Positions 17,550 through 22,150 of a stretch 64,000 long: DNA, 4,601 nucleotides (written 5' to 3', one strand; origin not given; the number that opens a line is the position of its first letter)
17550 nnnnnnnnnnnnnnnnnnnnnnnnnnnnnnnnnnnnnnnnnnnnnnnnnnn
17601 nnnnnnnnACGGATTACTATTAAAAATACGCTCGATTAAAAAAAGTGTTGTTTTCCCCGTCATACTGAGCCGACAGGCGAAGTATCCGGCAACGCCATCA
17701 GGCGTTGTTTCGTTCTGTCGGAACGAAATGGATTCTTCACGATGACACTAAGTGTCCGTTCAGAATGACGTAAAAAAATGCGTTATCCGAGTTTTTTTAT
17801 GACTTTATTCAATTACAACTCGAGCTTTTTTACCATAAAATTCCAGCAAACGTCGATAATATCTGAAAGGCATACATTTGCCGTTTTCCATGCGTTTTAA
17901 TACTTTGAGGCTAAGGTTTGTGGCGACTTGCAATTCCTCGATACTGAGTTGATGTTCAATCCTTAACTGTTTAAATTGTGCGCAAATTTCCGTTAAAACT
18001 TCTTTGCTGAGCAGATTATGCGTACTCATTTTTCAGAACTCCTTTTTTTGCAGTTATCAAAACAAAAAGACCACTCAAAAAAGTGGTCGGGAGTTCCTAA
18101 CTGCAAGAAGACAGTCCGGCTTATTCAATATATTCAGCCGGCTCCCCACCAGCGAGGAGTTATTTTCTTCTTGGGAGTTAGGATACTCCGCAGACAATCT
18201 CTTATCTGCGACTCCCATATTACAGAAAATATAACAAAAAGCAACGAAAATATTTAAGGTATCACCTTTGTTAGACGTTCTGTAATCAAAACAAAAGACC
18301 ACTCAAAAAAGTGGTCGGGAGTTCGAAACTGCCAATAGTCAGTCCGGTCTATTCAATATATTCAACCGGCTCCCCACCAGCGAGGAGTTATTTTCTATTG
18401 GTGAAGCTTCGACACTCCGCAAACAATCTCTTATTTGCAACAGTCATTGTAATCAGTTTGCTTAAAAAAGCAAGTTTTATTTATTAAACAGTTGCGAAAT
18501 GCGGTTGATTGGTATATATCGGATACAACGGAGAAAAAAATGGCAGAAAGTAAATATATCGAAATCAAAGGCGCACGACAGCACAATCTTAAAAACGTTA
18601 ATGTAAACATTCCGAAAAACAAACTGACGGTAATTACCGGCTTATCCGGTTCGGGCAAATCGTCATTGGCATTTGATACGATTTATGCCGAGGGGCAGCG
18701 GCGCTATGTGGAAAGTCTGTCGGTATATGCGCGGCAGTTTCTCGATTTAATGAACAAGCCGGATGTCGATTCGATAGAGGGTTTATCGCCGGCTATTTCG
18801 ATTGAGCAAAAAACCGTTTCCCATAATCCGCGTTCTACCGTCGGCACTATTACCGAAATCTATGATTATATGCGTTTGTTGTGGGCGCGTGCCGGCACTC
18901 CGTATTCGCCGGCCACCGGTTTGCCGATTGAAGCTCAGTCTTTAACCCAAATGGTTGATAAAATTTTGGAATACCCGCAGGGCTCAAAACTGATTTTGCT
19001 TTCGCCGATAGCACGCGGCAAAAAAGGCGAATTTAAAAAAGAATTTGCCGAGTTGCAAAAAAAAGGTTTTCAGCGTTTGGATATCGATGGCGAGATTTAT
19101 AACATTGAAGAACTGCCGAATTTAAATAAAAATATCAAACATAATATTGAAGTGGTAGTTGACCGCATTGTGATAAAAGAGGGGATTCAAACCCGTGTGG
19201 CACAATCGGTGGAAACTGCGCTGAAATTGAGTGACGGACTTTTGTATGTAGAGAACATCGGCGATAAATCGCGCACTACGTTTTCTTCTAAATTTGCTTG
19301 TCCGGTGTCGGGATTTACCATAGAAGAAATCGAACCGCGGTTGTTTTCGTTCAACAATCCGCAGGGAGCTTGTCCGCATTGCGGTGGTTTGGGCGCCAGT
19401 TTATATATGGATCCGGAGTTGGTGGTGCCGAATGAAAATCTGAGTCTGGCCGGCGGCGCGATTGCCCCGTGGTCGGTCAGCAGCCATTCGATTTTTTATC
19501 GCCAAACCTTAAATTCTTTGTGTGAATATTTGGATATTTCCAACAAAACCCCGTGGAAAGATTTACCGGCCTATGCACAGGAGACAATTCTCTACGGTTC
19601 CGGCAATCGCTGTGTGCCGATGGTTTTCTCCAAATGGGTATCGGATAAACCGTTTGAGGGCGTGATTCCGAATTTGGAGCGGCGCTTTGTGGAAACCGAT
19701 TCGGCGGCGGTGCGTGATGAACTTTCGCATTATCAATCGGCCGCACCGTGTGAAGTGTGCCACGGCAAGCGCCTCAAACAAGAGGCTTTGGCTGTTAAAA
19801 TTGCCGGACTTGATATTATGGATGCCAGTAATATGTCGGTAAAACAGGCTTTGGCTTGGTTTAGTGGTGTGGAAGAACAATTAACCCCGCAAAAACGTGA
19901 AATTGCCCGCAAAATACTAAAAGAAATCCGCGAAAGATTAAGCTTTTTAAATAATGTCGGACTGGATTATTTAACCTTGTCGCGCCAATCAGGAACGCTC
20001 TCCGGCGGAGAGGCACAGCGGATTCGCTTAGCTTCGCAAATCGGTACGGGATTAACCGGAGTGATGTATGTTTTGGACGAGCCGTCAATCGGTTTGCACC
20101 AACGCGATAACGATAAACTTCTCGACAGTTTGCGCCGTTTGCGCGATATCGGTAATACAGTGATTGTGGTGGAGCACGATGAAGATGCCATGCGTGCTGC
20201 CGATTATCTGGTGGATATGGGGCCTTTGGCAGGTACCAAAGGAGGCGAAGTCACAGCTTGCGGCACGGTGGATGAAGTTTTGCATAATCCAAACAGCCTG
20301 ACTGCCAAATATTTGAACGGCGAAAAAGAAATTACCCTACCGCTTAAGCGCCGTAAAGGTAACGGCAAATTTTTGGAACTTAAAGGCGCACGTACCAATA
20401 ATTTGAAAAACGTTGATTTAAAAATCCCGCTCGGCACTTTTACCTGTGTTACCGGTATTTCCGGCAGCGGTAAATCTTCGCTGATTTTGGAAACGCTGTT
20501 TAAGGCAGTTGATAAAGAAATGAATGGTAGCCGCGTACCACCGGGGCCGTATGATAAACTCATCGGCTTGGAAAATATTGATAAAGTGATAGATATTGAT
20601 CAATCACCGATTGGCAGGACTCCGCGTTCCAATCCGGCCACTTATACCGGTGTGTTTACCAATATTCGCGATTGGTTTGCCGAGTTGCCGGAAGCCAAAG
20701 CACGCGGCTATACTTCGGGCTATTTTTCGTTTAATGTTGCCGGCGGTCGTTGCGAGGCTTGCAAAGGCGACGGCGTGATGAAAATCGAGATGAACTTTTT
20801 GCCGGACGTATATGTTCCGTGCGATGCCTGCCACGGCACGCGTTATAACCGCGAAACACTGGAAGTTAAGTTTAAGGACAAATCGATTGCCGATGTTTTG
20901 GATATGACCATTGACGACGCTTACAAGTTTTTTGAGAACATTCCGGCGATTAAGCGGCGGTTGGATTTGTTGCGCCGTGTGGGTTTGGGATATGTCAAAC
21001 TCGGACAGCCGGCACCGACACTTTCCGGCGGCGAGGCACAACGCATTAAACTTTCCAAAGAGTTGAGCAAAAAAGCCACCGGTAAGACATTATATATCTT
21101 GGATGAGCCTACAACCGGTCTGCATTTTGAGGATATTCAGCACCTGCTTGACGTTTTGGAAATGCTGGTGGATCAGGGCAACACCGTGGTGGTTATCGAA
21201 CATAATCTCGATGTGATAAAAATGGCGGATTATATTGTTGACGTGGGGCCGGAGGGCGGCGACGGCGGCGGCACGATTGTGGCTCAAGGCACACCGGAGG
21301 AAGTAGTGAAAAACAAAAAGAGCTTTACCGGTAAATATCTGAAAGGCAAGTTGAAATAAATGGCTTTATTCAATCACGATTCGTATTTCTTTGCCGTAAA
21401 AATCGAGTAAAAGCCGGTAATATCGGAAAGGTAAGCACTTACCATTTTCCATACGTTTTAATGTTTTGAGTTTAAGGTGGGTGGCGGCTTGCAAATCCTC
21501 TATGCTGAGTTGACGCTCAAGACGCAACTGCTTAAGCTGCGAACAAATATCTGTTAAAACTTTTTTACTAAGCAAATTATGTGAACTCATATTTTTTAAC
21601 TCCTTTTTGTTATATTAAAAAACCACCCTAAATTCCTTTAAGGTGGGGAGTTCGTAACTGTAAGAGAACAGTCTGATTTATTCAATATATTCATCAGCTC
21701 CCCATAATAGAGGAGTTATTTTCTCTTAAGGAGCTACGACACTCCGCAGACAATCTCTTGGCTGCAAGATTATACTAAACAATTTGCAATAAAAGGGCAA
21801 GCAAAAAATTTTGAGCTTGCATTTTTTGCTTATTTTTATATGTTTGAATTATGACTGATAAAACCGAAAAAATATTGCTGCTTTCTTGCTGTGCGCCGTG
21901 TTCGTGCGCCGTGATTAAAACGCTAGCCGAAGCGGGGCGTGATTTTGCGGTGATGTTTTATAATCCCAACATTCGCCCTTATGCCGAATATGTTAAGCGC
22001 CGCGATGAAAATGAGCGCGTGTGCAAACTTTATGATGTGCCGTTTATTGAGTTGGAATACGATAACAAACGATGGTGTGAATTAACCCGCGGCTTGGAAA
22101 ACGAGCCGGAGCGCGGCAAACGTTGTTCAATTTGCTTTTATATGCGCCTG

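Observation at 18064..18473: Unclassified pseudoknotted RNA family with clear compensatory base-pair changes (tandem copies A and B)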

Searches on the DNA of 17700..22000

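Call 7: search_rna_families(source=window, start=17700, end=22000, threshold=evalue, max_evalue=10, show_alignments=3)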
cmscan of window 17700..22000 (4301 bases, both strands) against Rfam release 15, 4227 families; matches with E-value up to 10: 7.
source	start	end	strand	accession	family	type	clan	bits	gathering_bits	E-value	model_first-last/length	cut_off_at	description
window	18077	18150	-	RF02221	sRNA-Xcc1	Gene; sRNA;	-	29.6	53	0.031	1-87/87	no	sRNA-Xcc1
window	18305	18378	-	RF02221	sRNA-Xcc1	Gene; sRNA;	-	29.4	53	0.035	1-87/87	no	sRNA-Xcc1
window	21587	21721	-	RF04310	nqrA-II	Cis-reg;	-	20.1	55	5.3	1-174/174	no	nqrA-II ncRNA motif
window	21372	21465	-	RF02306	TtnuCD32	Gene; snRNA; snoRNA; CD-box;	-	18.1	100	5.2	1-98/98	no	Tetrahymena snoRNA TtnuCD32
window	20354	20399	+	RF01051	c-di-GMP-I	Cis-reg; riboswitch;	CL00126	17.4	35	5.2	1-87/87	no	c-di-GMP-I riboswitch aptamer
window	19750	19863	+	RF00195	RsmY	Gene; sRNA;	CL00106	16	57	1.1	1-121/121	no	RsmY RNA family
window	17995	18051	+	RF00065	snoR9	Gene; snRNA; snoRNA; CD-box;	CL00132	14.8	90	4.2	1-128/128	no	Small nucleolar RNA snoR9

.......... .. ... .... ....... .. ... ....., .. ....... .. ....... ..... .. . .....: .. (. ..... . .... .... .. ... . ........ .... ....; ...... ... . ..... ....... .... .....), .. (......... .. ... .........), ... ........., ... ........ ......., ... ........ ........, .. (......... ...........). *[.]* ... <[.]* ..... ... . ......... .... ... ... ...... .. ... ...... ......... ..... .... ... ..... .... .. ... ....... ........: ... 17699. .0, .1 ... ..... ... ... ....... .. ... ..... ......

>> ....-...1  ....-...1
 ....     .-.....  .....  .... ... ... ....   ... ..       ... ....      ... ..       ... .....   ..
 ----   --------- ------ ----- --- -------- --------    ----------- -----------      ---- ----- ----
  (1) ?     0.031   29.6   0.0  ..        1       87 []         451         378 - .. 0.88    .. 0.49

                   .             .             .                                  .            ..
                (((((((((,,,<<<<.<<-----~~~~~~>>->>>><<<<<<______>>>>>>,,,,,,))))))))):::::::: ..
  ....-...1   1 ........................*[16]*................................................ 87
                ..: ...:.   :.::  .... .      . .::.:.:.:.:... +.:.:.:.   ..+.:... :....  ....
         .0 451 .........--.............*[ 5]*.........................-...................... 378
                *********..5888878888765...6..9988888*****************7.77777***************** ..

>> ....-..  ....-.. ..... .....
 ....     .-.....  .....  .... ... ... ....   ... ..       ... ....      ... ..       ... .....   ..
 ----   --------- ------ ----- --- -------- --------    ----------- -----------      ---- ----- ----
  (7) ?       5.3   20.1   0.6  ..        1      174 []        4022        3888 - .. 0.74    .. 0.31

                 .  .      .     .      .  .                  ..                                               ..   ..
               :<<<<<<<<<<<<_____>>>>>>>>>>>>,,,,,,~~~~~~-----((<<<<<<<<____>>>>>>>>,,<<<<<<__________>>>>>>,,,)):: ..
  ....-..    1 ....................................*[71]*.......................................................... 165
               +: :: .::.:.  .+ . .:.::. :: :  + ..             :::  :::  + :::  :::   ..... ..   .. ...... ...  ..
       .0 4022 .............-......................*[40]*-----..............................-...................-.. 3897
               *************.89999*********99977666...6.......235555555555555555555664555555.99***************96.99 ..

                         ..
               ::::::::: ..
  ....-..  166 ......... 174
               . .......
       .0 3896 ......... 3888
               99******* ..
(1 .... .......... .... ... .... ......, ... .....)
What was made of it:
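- On sRNA-Xcc1 (RF02221): 29.6 and 29.4 bits (call 7).
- Closest known: sRNA-Xcc1. Same: The 3' half of A/B-type units can be threaded onto its outer stem plus two hairpins (29.6 bits, E = 0.03; call 7).
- In A-type units GGU+GGGGAG pairs with CUCCC+GACC, and this fold is what the sRNA-Xcc1 model weakly recognised (call 7).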

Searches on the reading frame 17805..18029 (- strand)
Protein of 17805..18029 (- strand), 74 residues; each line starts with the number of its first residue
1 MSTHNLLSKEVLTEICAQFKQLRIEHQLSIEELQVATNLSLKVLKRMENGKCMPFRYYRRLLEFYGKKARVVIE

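Call 9: search_protein_families(library=pfam, proteins=[window:17805-18029:-], max_evalue=0.01)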
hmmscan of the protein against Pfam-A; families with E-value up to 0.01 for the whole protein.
window:17805-18029:- (74 aa): 4 families
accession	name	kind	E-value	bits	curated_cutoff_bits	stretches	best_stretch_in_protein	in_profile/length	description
PF13560.12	HTH_31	-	9.1e-06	26.3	27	1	17-66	4-55/64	Helix-turn-helix domain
PF13413.12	HTH_25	-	8.6e-05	22.7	24.6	1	19-51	2-34/62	Helix-turn-helix domain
PF01381.28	HTH_3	-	0.00029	21.2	23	1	20-66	2-49/55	Helix-turn-helix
PF13443.12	HTH_26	-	0.0043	17.7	22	1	20-52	3-35/63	Cro/C1-type HTH DNA-binding domain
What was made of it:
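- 17805..18029 (-): 74-aa XRE-family HTH gene 1. It starts 34 nt after the end of unit A. RBS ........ at 18044-18037. There is no room for a promoter of its own. Pfam HTH_31/HTH_3/HTH_25, around or just below the cut-offs (call 9).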

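Call 19: find_homologous_proteins(query=window:17805-18029:-, max_evalue=0.001)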
Query window:17805-18029:- (74 aa): 10 proteins with E <= 0.001 among 10 candidates.
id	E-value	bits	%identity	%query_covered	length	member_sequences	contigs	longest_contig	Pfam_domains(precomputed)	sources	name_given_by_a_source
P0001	1.8e-40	153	100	100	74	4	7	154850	PF13560.13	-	-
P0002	3.0e-39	149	96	100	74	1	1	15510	-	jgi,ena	jgi:hypothetical protein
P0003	5.2e-39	148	95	100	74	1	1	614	PF13560.13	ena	-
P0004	1.4e-38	147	93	100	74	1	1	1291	-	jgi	jgi:type II secretory pathway predicted ATPase ExeA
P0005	1.1e-34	134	85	100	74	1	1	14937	PF01381.29,PF13560.13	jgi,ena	-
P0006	6.6e-32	126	80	100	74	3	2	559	PF13413.13,PF01381.29,PF13560.13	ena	-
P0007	6.7e-29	116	73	99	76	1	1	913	PF13413.13,PF13560.13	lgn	-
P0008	1.3e-28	115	74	100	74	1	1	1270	-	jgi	jgi:transcriptional regulator with XRE-family HTH domain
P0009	8.6e-27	110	70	100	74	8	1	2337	PF13413.13,PF01381.29,PF13560.13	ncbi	-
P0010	3.4e-23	98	65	100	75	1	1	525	PF12844.14,PF13413.13,PF01381.29,PF13560.13,PF13443.13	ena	-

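Call 24: find_encoding_contigs(protein=P0009, flank=3000, max_places=4)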
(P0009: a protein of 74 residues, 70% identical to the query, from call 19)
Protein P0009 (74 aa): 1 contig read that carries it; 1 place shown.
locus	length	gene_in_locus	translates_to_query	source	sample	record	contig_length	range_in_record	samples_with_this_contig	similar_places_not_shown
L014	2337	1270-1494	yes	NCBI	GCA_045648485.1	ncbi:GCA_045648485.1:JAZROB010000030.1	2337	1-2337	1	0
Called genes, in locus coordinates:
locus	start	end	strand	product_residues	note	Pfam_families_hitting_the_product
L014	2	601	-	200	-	?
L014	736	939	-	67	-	-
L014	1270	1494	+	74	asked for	PF13560:HTH_31 (weak), PF01381:HTH_3 (weak), PF13413:HTH_25 (weak)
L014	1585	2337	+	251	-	?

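Call 25: find_encoding_contigs(protein=P0005, flank=5000, max_places=4)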
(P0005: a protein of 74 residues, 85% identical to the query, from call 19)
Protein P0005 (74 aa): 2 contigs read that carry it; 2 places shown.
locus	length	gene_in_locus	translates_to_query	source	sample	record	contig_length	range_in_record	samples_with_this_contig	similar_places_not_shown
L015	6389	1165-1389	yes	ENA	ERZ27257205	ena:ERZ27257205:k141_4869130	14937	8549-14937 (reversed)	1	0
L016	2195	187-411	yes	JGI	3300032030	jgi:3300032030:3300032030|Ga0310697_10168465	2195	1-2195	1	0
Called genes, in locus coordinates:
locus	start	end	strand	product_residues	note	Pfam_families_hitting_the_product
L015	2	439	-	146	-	?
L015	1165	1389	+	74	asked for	PF13560:HTH_31 (weak), PF01381:HTH_3 (weak)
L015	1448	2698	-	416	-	PF00579:tRNA-synt_1b, PF22421:SYY_C-terminal, PF01479:S4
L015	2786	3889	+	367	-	PF03702:AnmK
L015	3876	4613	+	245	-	PF02463:SMC_N (faint), PF13175:AAA_15 (faint), PF00005:ABC_tran, PF13304:AAA_21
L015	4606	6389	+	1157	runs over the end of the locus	PF23357:DUF7088, PF09822:ABC_transp_aux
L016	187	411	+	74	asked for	PF13560:HTH_31 (weak), PF01381:HTH_3 (weak)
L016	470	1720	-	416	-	PF00579:tRNA-synt_1b, PF22421:SYY_C-terminal, PF01479:S4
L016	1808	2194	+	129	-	?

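Call 26: find_encoding_contigs(protein=P0008, flank=3000, max_places=4)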
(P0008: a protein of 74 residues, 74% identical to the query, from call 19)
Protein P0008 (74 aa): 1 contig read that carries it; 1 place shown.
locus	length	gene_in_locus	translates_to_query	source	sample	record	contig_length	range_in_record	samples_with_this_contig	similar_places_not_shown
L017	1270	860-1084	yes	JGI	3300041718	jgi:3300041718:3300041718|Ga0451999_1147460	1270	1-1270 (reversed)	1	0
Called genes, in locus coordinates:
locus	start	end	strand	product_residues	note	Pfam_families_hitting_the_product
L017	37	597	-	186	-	PF02677:QueH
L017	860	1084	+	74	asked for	-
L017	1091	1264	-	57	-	-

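Call 40: search_solved_structures(query=window:17805-18029:-, max_evalue=1, show_alignments=1)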
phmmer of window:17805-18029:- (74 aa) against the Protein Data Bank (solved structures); distinct sequences matched with E-value up to 1: 4.
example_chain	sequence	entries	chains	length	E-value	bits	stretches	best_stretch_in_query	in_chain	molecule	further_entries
1u9p_A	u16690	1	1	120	0.1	16.3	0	46-71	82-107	pArc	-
6af3_B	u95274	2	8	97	0.18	15.5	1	4-69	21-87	HigA antitoxin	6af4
2mez_A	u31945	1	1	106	0.33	14.7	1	11-63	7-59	Multiprotein Bridging Factor (MBP-like)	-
4gqm_A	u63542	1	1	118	0.96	13.2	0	10-51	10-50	CT009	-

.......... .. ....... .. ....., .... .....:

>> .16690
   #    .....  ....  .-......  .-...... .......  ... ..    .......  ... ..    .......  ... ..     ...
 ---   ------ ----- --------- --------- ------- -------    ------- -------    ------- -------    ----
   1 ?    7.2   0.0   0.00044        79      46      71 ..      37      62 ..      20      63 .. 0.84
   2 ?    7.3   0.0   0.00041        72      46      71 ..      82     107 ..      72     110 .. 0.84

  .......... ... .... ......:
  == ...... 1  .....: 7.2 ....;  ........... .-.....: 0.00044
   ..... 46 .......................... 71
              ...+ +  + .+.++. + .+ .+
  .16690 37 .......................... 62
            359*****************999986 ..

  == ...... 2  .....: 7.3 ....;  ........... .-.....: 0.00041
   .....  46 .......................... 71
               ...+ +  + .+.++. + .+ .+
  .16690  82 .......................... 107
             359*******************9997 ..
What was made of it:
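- Tried and rejected: PDB sequence search gives only weak HigA-like and MBF-like HTH matches (call 40).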

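Call 67: search_protein_families(library=padloc, proteins=[window:17805-18029:-], max_evalue=0.01)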
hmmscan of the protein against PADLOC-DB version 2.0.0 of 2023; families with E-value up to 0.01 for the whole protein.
window:17805-18029:- (74 aa): 1 family
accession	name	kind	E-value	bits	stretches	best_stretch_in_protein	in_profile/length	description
PDLC02926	HTH_VI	-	0.00077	17.7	1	18-54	5-41/92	-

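Call 68: search_protein_families(library=ncbifam, proteins=[window:17805-18029:-], max_evalue=0.01)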
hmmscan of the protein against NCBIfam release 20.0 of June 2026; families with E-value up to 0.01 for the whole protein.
window:17805-18029:- (74 aa): 1 family
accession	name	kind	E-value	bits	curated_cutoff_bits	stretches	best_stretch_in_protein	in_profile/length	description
TIGR00270.2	TIGR00270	equivalog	0.001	18.9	110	1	9-63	70-124/159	multiprotein bridging factor aMBF1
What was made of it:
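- On Type III toxin-antitoxin: The protein is an XRE HTH with only generic sub-threshold hits (calls 9, 67, 68).
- Closest known: Type III toxin-antitoxin loci. Different: The protein is an XRE HTH, not an endoribonuclease (calls 9, 67, 68).
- The protein is a plain XRE HTH with only sub-threshold generic hits in PADLOC and NCBIfam (calls 67, 68).
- Tried and rejected: Only generic XRE hits appear, all below the cut-offs (calls 67, 68).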
